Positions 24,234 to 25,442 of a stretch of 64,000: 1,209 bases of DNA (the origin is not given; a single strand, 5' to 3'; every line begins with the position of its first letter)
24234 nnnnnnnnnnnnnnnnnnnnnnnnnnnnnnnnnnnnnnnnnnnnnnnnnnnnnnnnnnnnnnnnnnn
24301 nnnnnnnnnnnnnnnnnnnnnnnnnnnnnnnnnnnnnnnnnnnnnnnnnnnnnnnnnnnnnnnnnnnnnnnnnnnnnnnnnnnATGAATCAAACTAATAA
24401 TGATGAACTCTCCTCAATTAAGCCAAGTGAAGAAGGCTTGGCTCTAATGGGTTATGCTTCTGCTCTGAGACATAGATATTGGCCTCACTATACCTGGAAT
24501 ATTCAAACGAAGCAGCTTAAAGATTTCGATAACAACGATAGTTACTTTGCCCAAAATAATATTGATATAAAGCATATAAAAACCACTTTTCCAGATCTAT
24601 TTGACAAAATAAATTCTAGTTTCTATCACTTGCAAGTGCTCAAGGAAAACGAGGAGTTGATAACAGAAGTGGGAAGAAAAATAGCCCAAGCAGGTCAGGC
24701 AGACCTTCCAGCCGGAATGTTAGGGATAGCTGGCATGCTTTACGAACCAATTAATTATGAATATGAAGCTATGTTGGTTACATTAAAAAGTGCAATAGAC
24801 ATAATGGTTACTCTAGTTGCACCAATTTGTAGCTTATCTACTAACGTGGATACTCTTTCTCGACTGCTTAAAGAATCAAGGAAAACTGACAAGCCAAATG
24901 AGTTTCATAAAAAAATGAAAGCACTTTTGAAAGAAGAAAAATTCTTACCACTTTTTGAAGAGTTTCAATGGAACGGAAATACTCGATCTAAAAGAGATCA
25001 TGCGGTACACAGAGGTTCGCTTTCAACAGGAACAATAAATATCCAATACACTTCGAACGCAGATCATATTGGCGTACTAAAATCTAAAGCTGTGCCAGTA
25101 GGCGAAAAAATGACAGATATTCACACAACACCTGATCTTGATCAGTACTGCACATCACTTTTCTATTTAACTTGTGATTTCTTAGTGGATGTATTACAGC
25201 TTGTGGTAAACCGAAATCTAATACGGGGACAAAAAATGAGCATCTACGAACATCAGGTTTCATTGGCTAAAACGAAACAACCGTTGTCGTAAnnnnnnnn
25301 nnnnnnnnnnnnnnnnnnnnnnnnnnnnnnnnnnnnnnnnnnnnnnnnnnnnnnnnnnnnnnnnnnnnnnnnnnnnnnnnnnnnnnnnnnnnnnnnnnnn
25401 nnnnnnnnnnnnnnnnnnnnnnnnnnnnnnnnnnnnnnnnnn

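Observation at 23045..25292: Candidate novel defence cassette: two ~300-aa R-x4-H (HEPN-like) proteins flanking an HNH nuclease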

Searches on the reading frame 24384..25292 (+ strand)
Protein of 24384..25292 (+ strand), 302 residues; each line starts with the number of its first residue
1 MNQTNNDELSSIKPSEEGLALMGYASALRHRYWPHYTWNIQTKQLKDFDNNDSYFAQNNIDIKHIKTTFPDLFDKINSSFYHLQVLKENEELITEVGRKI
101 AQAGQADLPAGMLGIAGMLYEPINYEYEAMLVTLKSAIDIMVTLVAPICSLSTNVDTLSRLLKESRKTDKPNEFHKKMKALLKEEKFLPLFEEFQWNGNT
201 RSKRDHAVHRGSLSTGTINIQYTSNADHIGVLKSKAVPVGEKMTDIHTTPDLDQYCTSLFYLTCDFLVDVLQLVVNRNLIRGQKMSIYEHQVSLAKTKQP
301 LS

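Call 3: search_protein_families(library=pfam, proteins=[window:24384-25292:+], max_evalue=1)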
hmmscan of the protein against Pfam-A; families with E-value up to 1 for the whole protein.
window:24384-25292:+ (302 aa): 1 family
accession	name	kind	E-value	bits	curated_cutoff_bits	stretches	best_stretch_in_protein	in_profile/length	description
PF08514.17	STAG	-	0.045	14.1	25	0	54-96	4-46/114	STAG domain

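Call 4: search_protein_families(library=padloc, proteins=[window:24384-25292:+], max_evalue=1)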
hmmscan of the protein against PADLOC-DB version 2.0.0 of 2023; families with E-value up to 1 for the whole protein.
window:24384-25292:+ (302 aa): 0 families

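Call 9: find_homologous_proteins(query=window:24384-25292:+, max_evalue=0.01)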
Query window:24384-25292:+ (302 aa): 31 proteins with E <= 0.01 among 855 candidates.
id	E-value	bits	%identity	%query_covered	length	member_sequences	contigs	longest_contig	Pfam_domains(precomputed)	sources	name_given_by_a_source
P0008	1.6e-200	682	100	100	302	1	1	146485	-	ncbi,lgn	-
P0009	1.2e-157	542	78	100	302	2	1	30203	-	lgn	-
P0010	2.4e-150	518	76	99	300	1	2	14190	-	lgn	-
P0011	8.2e-117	408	61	97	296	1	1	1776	-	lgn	-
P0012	1.8e-97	344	57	92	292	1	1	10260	-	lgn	-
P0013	4.4e-81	290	47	95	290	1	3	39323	-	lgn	-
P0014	4.7e-75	271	45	95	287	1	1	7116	-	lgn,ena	-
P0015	7.6e-75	270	44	95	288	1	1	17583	-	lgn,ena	-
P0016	2.2e-74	268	46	97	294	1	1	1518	-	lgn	-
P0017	7.0e-74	267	44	95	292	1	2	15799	-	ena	-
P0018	2.1e-73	265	44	94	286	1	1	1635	-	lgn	-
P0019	1.5e-71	259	43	94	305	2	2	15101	-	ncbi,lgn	-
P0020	7.7e-71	257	44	94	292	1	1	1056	-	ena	-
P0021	8.1e-71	257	44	93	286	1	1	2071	-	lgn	-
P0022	8.1e-71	257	44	94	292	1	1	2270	-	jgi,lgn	jgi:hypothetical protein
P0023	4.5e-69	251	42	95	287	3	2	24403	-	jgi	-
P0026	8.3e-68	247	41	94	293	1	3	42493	-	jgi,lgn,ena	-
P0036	3.9e-47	179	36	87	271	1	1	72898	-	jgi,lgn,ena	-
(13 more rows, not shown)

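Call 18: find_related_loci(query=A1, collection=genome_contigs, flank=8000)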
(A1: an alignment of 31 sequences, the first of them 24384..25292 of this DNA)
Query A1 (302 aa) in genome_contigs; peptide patterns used: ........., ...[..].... (x = any residue, [..] = any of these).
95 stretches matched a pattern; 11 encode a relative of the query (tblastn E <= 1e-3); 11 distinct loci.
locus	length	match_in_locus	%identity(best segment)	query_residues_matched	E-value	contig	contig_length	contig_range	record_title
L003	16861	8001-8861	42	5-293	5e-76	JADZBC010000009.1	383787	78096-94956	MAG: bacterium isolate SJ655 c_000001012947, whole genome shotgun sequence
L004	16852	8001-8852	39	13-298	2e-72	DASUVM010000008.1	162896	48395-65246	MAG TPA_asm: Candidatus Saccharimonadales bacterium isolate SMAG_U1815 k141_1253973, whole genome shotgun sequence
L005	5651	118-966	39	7-293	4e-63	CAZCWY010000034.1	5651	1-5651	MAG TPA_asm: uncultured Candidatus Saccharibacteria bacterium isolate SRP294416_co1_378 genome assembly, contig: NODE_34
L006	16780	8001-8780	40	29-292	6e-49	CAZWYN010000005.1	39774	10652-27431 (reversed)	MAG TPA_asm: uncultured Pseudomonadales bacterium isolate SRP011637_co1_56 genome assembly, contig: NODE_200_length_3977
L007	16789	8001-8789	36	29-296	1e-46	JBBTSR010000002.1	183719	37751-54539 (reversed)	MAG: Patescibacteria group bacterium isolate H41-bin132_1 H41_bin132_1_000000000002, whole genome shotgun sequence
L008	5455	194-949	35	29-285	1e-43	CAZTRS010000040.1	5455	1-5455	MAG TPA_asm: uncultured Candidatus Saccharibacteria bacterium isolate binchicken_co220_177 genome assembly, contig: NODE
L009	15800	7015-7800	36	29-293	2e-43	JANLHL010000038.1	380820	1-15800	MAG: Candidatus Roizmanbacteria bacterium isolate P6-16 k99_78461, whole genome shotgun sequence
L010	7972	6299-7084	32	29-293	8e-38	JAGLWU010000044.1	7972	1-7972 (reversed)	MAG: Candidatus Moraniibacteriota bacterium isolate RS_12_31 ZL285.bin.31.fa_44, whole genome shotgun sequence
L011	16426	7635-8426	35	29-295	1e-44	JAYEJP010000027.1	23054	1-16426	MAG: Patescibacteria group bacterium isolate MAG160 MAG160_27, whole genome shotgun sequence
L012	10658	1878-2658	37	29-287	3e-20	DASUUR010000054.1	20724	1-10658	MAG TPA_asm: Candidatus Saccharimonadales bacterium isolate SMAG_U1794 k141_1501717, whole genome shotgun sequence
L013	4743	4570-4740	44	29-87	1e-9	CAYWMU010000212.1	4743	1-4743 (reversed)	MAG TPA_asm: uncultured Bacteriovorax sp. isolate binchicken_co173_246 genome assembly, contig: NODE_58739_length_4743_c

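Call 25: search_solved_structures(query=A1, max_evalue=10, show_alignments=2)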
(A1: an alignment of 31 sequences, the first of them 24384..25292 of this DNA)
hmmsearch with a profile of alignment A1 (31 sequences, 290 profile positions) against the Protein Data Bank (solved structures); distinct sequences matched with E-value up to 10: 0.

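Call 34: find_encoding_contigs(protein=P0010, flank=7000, max_places=2)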
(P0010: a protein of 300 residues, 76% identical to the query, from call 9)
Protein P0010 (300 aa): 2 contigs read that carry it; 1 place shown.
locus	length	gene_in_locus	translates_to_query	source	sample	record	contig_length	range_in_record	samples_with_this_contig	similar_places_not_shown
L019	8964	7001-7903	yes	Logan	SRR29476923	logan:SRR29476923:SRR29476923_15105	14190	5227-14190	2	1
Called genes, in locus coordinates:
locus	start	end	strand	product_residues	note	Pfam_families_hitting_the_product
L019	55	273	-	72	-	PF12844:HTH_19, PF13560:HTH_31 (weak), PF01381:HTH_3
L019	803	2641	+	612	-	PF02463:SMC_N (faint), PF11398:DUF2813 (faint), PF13175:AAA_15, PF13476:AAA_23, PF13175:AAA_15, PF13304:AAA_21, PF20469:OLD-like_TOPRIM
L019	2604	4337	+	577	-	PF00580:UvrD-helicase, PF01443:Viral_helicase1 (faint), PF13245:AAA_19, PF13604:AAA_30 (faint), PF00580:UvrD-helicase, PF13361:UvrD_C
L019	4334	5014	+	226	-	-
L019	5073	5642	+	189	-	PF28078:GvpU-like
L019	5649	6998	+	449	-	-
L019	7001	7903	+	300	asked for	-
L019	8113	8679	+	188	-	PF18306:LDcluster4, PF03641:Lysine_decarbox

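Call 35: find_encoding_contigs(protein=P0012, flank=7000, max_places=2)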
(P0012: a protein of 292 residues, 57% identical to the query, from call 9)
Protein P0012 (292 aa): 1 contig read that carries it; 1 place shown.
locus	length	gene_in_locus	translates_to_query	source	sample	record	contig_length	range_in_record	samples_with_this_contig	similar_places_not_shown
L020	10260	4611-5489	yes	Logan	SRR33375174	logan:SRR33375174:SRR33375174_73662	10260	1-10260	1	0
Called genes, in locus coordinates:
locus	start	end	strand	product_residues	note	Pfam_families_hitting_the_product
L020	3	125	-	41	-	?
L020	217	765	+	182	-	PF11611:DUF4352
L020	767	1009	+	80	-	-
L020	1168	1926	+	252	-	-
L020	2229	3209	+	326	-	PF00565:SNase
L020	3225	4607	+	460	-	PF18739:HEPN_Apea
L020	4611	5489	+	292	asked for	-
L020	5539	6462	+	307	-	PF00389:2-Hacid_dh, PF03446:NAD_binding_2 (faint), PF02826:2-Hacid_dh_C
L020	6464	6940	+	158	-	PF06185:YecM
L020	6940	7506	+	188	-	-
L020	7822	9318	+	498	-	PF00056:Ldh_1_N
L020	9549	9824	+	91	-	-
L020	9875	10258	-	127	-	?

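Call 36: find_encoding_contigs(protein=P0013, flank=7000, max_places=2)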
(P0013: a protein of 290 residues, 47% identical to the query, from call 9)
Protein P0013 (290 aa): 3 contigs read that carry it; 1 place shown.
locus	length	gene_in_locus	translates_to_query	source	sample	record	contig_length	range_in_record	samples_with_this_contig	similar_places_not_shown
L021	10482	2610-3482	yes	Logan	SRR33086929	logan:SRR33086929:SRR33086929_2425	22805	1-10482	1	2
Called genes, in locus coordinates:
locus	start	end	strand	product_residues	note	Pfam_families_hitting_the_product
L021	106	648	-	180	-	-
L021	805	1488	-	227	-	PF09851:SHOCT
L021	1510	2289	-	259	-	-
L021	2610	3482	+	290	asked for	-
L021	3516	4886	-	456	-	-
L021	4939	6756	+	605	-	-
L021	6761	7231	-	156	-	-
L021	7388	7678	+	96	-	PF01909:NTP_transf_2, PF18765:Polbeta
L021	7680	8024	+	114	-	PF01934:HepT-like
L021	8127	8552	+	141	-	PF09391:DUF2000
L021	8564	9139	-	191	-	PF03668:RapZ-like_N (faint), PF13245:AAA_19 (faint), PF13401:AAA_22 (faint), PF13238:AAA_18, PF13671:AAA_33 (faint)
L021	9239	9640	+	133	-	PF00383:dCMP_cyt_deam_1, PF14437:MafB19-deam, PF14439:Bd3614-deam (weak)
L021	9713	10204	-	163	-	PF12647:RNHCP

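Call 37: predict_structure(alignment_id=A1)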
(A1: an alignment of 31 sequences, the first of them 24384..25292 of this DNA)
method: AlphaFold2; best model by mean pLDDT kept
length: 302 residues; sequences in the alignment: 31
mean_pLDDT: 88.0   pTM: 0.87
mean pLDDT of the five models: 88.0, 87.7, 86.5, 85.2, 84.4
residues with pLDDT >= 90: 192; 70-90: 83; 50-70: 21; < 50: 6
segments of 3 or more residues with pLDDT < 50: 1-5
pLDDT, mean of each block of 10 residues (from residue 1): 50 81 85 96 86 91 91 97 93 93 92 86 84 97 96 94 95 97 96 78 77 79 89 83 75 95 98 95 96 82 49
secondary structure, 60 per line:
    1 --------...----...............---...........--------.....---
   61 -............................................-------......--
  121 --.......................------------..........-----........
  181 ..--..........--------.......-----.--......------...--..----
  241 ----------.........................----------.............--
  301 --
elements in order: H16-30 H35-44 H53-57 H62-105 E113-118 H123-145 H158-167 H173-182 H185-194 H203-209 E218-223 E230-232 H252-275 H287-298

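Call 51: search_protein_families(library=pfam, proteins=[L019:4334-5014:+, L019:5073-5642:+, L019:5649-6998:+, L020:3225-4607:+, L020:2229-3209:+], max_evalue=0.1)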
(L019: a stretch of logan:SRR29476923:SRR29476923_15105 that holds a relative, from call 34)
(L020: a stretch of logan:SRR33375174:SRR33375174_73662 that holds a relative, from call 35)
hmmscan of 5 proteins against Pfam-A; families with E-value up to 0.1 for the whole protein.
L019:4334-5014:+ (226 aa): 2 families
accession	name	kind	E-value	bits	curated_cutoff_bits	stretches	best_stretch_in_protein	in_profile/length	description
PF01003.24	Flavi_capsid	-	0.014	15.6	27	1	2-54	55-111/117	Flavivirus capsid protein C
PF17014.10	Mad3_BUB1_I_2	-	0.047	14.2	37.6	1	93-132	23-62/128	Putative Mad3/BUB1 like region 1 protein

L019:5073-5642:+ (189 aa): 3 families
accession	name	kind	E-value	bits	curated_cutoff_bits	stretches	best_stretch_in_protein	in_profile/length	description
PF12728.13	HTH_17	-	0.00032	21.4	27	1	6-50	1-44/51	Helix-turn-helix domain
PF17777.6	RL10P_insert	-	0.066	13.6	29.1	0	20-61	22-63/71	Insertion domain in 60S ribosomal protein L10P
PF06767.16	Sif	-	0.068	12.6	29.5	1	88-153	263-327/337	Sif protein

L019:5649-6998:+ (449 aa): 2 families
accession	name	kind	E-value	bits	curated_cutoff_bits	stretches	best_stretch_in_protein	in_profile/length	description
PF14082.12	SduA_C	-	0.002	18.8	27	0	4-59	73-128/159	Shedu protein SduA, C-terminal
PF08011.17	PDDEXK_9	-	0.024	15.1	25.5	1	322-384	14-75/105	PD-(D/E)XK nuclease superfamily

L020:3225-4607:+ (460 aa): 3 families
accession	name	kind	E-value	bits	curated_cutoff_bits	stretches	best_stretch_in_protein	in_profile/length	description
PF18739.6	HEPN_Apea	-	4.8e-15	56.6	24.4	1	299-429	1-132/136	Apea-like HEPN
PF06350.17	HSL_N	-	0.011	15.2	25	1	300-364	114-178/306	Hormone-sensitive lipase (HSL) N-terminus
PF08974.15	DUF1877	-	0.061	13.9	22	0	272-340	40-104/163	Domain of unknown function (DUF1877)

L020:2229-3209:+ (326 aa): 1 family
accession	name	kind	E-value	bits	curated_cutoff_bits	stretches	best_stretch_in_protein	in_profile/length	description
PF00565.23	SNase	-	2.7e-21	76.5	21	1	132-241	1-106/107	Staphylococcal nuclease homologue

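Call 77: search_protein_families(library=phrogs, proteins=[window:24384-25292:+], max_evalue=0.01)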
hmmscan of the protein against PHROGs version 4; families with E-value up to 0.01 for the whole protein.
window:24384-25292:+ (302 aa): 0 families

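Call 87: find_encoding_contigs(protein=P0036, flank=6000, max_places=2)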
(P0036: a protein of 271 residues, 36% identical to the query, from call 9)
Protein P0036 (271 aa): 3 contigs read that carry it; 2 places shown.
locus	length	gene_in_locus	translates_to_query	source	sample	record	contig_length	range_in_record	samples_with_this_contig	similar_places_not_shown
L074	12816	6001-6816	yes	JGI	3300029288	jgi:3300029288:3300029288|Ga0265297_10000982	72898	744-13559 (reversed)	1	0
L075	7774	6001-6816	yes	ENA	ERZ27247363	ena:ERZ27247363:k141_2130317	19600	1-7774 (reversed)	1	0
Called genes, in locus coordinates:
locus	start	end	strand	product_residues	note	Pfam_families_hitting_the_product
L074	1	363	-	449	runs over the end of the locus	PF02195:ParB_N, PF01555:N6_N4_Mtase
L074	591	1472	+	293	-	PF08878:HamA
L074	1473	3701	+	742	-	PF04851:ResIII (weak), PF00270:DEAD, PF00271:Helicase_C (faint)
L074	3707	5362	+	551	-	-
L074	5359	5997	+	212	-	-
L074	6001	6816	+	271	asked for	-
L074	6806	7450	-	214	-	-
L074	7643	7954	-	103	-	-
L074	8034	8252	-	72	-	-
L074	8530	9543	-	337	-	PF03602:Cons_hypoth95 (faint), PF01555:N6_N4_Mtase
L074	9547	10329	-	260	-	PF06300:Tsp45I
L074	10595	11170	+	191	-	-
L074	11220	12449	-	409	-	-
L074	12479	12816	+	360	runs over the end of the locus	?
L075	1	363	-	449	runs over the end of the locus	PF02195:ParB_N, PF01555:N6_N4_Mtase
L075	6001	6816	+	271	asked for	-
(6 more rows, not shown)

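Call 88: find_encoding_contigs(protein=P0026, flank=6000, max_places=2)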
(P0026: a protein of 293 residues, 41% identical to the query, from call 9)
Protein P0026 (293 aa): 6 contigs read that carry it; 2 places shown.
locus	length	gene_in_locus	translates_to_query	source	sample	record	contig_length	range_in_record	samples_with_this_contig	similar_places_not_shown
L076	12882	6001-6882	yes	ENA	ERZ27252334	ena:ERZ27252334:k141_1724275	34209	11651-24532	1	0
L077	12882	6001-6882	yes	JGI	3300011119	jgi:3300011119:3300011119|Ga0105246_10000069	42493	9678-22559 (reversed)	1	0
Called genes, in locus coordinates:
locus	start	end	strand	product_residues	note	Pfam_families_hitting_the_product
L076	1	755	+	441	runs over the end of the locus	PF04932:Wzy_C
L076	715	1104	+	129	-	PF01726:LexA_DNA_bind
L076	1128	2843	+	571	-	PF13354:Beta-lactamase2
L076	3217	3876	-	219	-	PF18928:DUF5677 (faint)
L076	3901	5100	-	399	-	PF00239:Resolvase, PF07508:Recombinase, PF13408:Zn_ribbon_recom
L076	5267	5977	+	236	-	PF14279:HNH_5 (weak)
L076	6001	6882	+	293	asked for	-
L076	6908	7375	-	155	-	-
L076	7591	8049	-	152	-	-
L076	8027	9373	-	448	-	PF02195:ParB_N, PF01555:N6_N4_Mtase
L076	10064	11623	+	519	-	PF19614:DUF6119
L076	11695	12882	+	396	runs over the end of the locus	-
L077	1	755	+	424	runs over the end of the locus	PF04932:Wzy_C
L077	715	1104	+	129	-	PF01726:LexA_DNA_bind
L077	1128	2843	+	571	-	PF13354:Beta-lactamase2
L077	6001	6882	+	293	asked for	-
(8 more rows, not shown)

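Call 89: find_encoding_contigs(protein=P0023, flank=6000, max_places=2)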
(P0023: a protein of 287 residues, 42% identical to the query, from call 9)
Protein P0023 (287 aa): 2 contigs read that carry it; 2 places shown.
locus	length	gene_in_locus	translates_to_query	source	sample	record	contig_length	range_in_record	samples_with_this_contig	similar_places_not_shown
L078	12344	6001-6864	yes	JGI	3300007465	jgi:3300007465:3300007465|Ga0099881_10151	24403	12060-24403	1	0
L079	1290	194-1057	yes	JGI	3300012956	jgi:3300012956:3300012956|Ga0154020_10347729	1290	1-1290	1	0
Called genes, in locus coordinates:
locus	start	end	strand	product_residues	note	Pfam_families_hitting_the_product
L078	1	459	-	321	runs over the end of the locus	-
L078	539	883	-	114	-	PF04026:SpoVG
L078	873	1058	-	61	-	-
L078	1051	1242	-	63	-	-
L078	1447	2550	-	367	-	-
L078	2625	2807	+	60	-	PF12728:HTH_17, PF13411:MerR_1 (weak), PF00376:MerR (weak)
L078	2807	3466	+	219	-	-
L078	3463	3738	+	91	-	PF12961:DUF3850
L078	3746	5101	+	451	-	-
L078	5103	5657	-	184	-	PF16729:DUF5067 (faint), PF11611:DUF4352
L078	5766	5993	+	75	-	PF13560:HTH_31, PF12844:HTH_19 (weak), PF01381:HTH_3, PF13443:HTH_26 (weak)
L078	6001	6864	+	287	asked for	-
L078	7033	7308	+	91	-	PF13376:OmdA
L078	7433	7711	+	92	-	PF14242:DUF4342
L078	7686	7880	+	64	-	-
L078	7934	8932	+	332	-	PF00685:Sulfotransfer_1, PF13469:Sulfotransfer_3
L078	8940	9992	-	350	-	-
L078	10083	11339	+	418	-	PF01204:Trehalase, PF22422:MGH1-like_GH, PF01204:Trehalase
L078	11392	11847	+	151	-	-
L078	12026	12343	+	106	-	?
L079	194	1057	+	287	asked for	-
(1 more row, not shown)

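Call 90: find_encoding_contigs(protein=P0015, flank=6000, max_places=2)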
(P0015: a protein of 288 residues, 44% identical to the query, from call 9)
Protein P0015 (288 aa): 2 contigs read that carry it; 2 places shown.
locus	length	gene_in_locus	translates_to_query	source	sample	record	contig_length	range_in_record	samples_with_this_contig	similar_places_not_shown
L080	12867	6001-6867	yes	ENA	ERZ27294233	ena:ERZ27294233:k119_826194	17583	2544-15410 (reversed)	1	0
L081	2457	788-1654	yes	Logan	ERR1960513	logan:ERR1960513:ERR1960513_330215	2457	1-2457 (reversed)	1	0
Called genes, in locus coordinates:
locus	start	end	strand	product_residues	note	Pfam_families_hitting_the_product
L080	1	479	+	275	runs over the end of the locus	-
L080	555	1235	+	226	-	-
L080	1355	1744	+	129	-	-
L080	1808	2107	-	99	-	-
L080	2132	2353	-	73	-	-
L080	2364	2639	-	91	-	-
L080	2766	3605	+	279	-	PF20247:DUF6602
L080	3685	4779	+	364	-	-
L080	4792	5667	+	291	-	-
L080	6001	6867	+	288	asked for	-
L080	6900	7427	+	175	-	-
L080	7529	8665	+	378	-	PF13651:EcoRI_methylase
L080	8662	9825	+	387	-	PF03235:GmrSD_N, PF01844:HNH (weak)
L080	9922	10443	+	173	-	PF18967:PycTM (weak)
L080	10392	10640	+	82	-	-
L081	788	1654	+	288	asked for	-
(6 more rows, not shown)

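Call 96: find_related_loci(query=A1, collection=viral_contigs, flank=6000)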
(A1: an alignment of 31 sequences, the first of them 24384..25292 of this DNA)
Query A1 (302 aa) in viral_contigs; peptide patterns used: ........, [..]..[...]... (x = any residue, [..] = any of these).
31 stretches matched a pattern, but none encodes a relative of the query by tblastn (E <= 1e-3).

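Call 101: search_dna_similar(query=window:24384-25292:+, collection=plasmids, mode=protein, max_evalue=0.001, max_rows=12)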
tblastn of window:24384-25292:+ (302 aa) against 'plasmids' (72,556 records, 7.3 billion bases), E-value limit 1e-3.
No match.
